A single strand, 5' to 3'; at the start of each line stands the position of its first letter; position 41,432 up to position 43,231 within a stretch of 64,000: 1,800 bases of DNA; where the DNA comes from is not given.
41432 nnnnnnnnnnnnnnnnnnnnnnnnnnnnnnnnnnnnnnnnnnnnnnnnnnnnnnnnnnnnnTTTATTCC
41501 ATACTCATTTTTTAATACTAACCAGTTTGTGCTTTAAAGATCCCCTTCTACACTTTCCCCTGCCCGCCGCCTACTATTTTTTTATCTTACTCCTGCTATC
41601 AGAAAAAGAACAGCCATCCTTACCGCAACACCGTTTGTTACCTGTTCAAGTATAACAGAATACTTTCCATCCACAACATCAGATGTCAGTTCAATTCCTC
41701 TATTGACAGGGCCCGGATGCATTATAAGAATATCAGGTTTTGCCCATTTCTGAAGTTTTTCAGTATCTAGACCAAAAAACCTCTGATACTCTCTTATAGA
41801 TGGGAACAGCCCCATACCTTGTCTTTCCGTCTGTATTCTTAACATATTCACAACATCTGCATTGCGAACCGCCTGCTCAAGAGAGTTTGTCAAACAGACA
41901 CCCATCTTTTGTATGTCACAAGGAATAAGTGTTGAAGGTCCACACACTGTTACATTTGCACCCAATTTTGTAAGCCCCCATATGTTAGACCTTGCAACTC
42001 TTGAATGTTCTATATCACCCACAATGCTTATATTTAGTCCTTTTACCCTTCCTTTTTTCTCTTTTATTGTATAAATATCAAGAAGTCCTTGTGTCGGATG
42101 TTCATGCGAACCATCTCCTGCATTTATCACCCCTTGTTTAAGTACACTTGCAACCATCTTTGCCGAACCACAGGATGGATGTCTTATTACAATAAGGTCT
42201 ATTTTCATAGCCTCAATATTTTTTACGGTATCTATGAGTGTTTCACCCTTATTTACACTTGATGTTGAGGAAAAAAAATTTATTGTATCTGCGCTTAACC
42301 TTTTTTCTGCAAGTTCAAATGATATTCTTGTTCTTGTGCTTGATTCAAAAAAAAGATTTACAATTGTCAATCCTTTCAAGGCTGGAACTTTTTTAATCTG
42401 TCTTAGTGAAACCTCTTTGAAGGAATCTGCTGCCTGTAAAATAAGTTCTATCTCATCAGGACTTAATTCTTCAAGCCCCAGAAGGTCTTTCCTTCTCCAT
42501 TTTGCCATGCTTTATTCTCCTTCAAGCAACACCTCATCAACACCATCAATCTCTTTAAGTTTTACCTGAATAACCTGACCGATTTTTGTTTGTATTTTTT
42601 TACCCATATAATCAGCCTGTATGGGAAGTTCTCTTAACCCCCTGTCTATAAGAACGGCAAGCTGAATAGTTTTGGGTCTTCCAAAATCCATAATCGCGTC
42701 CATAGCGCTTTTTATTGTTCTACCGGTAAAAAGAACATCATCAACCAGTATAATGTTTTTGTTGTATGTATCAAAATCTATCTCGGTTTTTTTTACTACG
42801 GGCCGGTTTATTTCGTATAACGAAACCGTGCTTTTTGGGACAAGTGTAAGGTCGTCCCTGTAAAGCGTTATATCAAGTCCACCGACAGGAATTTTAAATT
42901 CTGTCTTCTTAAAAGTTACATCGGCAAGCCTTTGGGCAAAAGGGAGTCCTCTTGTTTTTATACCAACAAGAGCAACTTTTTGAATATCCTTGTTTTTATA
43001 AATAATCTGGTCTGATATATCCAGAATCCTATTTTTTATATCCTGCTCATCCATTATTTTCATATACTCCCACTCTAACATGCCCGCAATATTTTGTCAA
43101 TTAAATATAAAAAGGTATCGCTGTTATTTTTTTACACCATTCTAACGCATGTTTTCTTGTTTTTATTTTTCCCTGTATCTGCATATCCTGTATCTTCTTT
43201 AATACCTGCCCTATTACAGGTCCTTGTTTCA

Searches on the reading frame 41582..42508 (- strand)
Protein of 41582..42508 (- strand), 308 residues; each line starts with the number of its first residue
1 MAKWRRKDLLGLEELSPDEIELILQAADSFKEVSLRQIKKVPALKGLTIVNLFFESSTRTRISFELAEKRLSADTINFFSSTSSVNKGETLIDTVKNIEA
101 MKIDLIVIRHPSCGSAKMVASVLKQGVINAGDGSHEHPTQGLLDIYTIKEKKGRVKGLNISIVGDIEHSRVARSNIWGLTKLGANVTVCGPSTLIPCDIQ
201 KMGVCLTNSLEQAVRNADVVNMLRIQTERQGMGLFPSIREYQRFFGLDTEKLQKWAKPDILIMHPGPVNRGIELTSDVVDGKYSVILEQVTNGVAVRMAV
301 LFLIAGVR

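Call 3: search_protein_families(library=pfam, proteins=[window:41582-42508:-], max_evalue=0.1)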
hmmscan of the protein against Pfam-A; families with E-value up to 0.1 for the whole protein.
window:41582-42508:- (308 aa): 2 families
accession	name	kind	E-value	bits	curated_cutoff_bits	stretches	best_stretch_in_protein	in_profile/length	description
PF02729.26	OTCace_N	-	8.7e-44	149.6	29.9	1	7-150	1-148/148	Aspartate/ornithine carbamoyltransferase, carbamoyl-P binding domain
PF00185.30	OTCace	-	1e-25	91.1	29.4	1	156-303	1-156/157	Aspartate/ornithine carbamoyltransferase, Asp/Orn binding domain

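Call 4: search_protein_families(library=ncbifam, proteins=[window:41582-42508:-], max_evalue=0.1)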
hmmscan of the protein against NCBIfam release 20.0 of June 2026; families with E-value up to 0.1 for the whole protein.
window:41582-42508:- (308 aa): 17 families
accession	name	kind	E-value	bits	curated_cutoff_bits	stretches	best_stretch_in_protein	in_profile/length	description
NF002032.1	PRK00856.1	equivalog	1.2e-121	405.6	263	1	7-304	1-296/297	aspartate carbamoyltransferase catalytic subunit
TIGR00670.1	asp_carb_tr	equivalog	1.8e-97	326.2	236.95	1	7-304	1-302/304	aspartate carbamoyltransferase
NF010387.0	PRK13814.1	equivalog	9.6e-74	248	660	1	9-303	8-301/310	aspartate carbamoyltransferase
NF008853.0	PRK11891.1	equivalog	2e-50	171.7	560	1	6-307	88-400/430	aspartate carbamoyltransferase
NF006046.0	PRK08192.1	equivalog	1.4e-49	169.1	512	1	2-307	2-319/339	aspartate carbamoyltransferase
NF001986.0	PRK00779.1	subfamily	6.3e-42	143.8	306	1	5-304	4-303/307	ornithine carbamoyltransferase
TIGR00658.1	orni_carb_tr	equivalog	4.1e-41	141.1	280.85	1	7-303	1-301/304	ornithine carbamoyltransferase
NF011380.0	PRK14805.1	equivalog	1.5e-25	89.9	421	1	7-303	2-298/302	ornithine carbamoyltransferase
TIGR04384.1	putr_carbamoyl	exception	4.7e-25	88.4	500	1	11-302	4-304/330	putrescine carbamoyltransferase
NF003286.0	PRK04284.1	subfamily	7.6e-24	84.4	515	1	2-293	2-302/332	ornithine carbamoyltransferase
NF009916.0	PRK13376.1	equivalog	4.7e-23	81.5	800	1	45-306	49-334/525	bifunctional aspartate carbamoyltransferase catalytic subunit/aspartate carbamoyltransferase regulatory subunit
NF002470.0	PRK01713.1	equivalog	3.5e-15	56.3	545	1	6-206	7-203/334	ornithine carbamoyltransferase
NF003384.0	PRK04523.1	equivalog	1.7e-14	53.6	288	2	7-77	4-69/336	N-acetylornithine carbamoyltransferase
NF011379.0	PRK14804.1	equivalog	9.4e-12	44.7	373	1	7-302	7-306/311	ornithine carbamoyltransferase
NF009213.0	PRK12562.1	subfamily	1.4e-09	37.8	559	1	1-152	1-149/334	ornithine carbamoyltransferase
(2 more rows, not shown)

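Call 25: find_related_loci(query=window:41582-42508:-, collection=genome_contigs, flank=4000)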
Query window:41582-42508:- (308 aa) in genome_contigs; peptide patterns used: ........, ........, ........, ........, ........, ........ (x = any residue, [..] = any of these).
260 stretches matched a pattern; 172 encode a relative of the query (tblastn E <= 1e-3); the best 80 are kept; 80 distinct loci.
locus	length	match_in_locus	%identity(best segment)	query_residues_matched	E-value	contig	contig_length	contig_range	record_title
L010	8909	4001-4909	70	3-306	2e-146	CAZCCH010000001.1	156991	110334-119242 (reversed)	MAG TPA_asm: uncultured Planctomycetia bacterium isolate SRP077602_co2_372 genome assembly, contig: NODE_79_length_15699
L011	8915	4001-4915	70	1-306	1e-145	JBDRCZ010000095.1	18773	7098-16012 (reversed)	MAG: Candidatus Omnitrophota bacterium isolate MEGAHIT-group-1.222 k141_11089599, whole genome shotgun sequence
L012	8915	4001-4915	70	3-308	3e-143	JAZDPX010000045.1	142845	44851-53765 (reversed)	MAG: Candidatus Omnitrophota bacterium isolate MEGAHIT-group-0.9 k141_840265, whole genome shotgun sequence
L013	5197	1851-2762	67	1-305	3e-140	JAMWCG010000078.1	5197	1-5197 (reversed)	MAG: Candidatus Omnitrophota bacterium isolate JZ-2.bins.168.201808 NODE_33945_length_5197_cov_0.946154, whole genome sh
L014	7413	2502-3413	65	2-306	2e-136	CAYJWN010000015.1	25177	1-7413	MAG TPA_asm: uncultured Planctomycetales bacterium isolate ERP125453_co1_486 genome assembly, contig: NODE_1761_length_2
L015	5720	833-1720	68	4-300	9e-136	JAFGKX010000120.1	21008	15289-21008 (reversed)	MAG: Candidatus Omnitrophota bacterium isolate Zod_Metabat.364 k87_11005534, whole genome shotgun sequence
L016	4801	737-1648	64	2-306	3e-136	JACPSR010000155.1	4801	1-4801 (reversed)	MAG: Candidatus Omnitrophota bacterium isolate NC_groundwater_711_Ag_S-0.2um_63_19 S36_SO-2_scaffold_716777, whole genom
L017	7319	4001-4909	64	3-306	7e-133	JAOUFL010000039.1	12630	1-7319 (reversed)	MAG: Candidatus Zixiibacteriota bacterium isolate 4_1_July_SF_Bin42 4_1_July_SF_Bin42_scaffold_2295_c1, whole genome sho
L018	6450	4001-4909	63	3-306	2e-131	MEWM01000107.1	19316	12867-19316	MAG: candidate division Zixibacteria bacterium RBG_16_43_9 RBG_16_scaffold_4189, whole genome shotgun sequence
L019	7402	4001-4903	64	4-305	4e-131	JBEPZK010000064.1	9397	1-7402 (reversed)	MAG: Candidatus Kryptoniota bacterium isolate 03V1_S199.metabat2_refined.077 NODE_4500_length_9397_cov_37.602589, whole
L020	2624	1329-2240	63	4-308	2e-137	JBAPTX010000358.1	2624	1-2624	MAG: Calditrichia bacterium isolate MFD01233_ilm_asm_bin34 k127_230088, whole genome shotgun sequence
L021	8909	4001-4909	63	3-306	8e-130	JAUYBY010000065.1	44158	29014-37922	MAG: Candidatus Zixiibacteriota bacterium isolate C20_concoct.bin.73 C20_k141_205393, whole genome shotgun sequence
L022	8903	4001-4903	63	4-305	4e-129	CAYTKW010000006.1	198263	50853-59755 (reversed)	MAG TPA_asm: uncultured Bacteroidota bacterium isolate binchicken_co30_42 genome assembly, contig: NODE_78_length_198263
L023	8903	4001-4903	63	4-305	6e-129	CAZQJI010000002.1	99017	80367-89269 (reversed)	MAG TPA_asm: uncultured Bacteroidota bacterium isolate binchicken_co71_50 genome assembly, contig: NODE_77_length_99017_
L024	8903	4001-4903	63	4-305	4e-129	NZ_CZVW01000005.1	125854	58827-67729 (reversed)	Candidatus Chrysopegis kryptomonas strain JGI-23, whole genome shotgun sequence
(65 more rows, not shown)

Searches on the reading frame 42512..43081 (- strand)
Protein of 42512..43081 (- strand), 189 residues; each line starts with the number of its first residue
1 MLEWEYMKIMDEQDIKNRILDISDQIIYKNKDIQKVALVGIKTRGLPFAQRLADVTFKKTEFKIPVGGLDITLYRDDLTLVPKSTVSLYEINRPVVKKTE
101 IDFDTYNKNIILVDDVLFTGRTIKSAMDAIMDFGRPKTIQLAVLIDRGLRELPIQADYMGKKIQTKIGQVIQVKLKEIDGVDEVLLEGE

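Call 3: search_protein_families(library=pfam, proteins=[window:42512-43081:-], max_evalue=0.1)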
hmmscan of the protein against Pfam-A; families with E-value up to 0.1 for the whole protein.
window:42512-43081:- (189 aa): 4 families
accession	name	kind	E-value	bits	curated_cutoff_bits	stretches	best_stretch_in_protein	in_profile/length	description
PF00156.33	Pribosyltran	-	1.1e-22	80.4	26.3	1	12-177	8-157/158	Phosphoribosyl transferase domain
PF24390.1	PRTase-CE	-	0.001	19.5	27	1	99-133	103-131/253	PRTase-CE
PF15609.12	PRTase_2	-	0.0016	18.5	28.8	1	106-170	118-182/188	Phosphoribosyl transferase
PF14681.12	UPRTase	-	0.0017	18.3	27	1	75-145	100-159/206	Uracil phosphoribosyltransferase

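Call 4: search_protein_families(library=ncbifam, proteins=[window:42512-43081:-], max_evalue=0.1)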
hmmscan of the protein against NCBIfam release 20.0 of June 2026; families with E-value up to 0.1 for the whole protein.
window:42512-43081:- (189 aa): 30 families (the best 25 are shown)
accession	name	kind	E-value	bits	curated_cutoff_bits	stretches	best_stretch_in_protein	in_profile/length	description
NF003549.0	PRK05205.1-5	equivalog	2e-61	206.6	138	1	7-187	6-179/182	bifunctional pyr operon transcriptional regulator/uracil phosphoribosyltransferase PyrR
NF003547.0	PRK05205.1-3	equivalog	4.5e-54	183.2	230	1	7-187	14-189/194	bifunctional pyr operon transcriptional regulator/uracil phosphoribosyltransferase PyrR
NF003548.0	PRK05205.1-4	equivalog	5e-52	176.2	218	1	8-187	5-170/173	bifunctional pyr operon transcriptional regulator/uracil phosphoribosyltransferase PyrR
NF003546.0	PRK05205.1-2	equivalog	9.9e-39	132.8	268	1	9-186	6-174/175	bifunctional pyr operon transcriptional regulator/uracil phosphoribosyltransferase PyrR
NF003545.0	PRK05205.1-1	equivalog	3.1e-35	121.1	140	1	18-174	12-156/171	bifunctional pyr operon transcriptional regulator/uracil phosphoribosyltransferase PyrR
TIGR01203.1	HGPRTase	equivalog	2.7e-11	43.5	150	1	10-166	3-144/167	hypoxanthine phosphoribosyltransferase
NF006605.0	PRK09162.1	equivalog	5e-07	29.3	181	1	10-164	18-156/183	hypoxanthine-guanine phosphoribosyltransferase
NF002620.0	PRK02277.1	subfamily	5.1e-07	29.5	115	1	106-147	140-180/201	orotate phosphoribosyltransferase-like protein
NF040646.1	HPT_Archaea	equivalog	4.4e-05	23.1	200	1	107-165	114-170/184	hypoxanthine/guanine phosphoribosyltransferase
TIGR01251.1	ribP_PPkin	subfamily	8.8e-05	21.5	113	1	95-137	198-240/309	ribose-phosphate diphosphokinase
NF002636.0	PRK02304.1-5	equivalog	0.00012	21.6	125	1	105-146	115-155/176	adenine phosphoribosyltransferase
TIGR00336.1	pyrE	equivalog_domain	0.00016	21.5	106.8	1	107-150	108-150/173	orotate phosphoribosyltransferase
NF004689.0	PRK06031.1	equivalog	0.0002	20.7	175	1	25-135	75-182/233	phosphoribosyltransferase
TIGR01743.1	purR_Bsub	equivalog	0.00023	20.2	258.7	1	27-160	123-246/268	pur operon repressor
TIGR01090.1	apt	equivalog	0.00035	20.7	185.85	1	24-146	36-147/169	adenine phosphoribosyltransferase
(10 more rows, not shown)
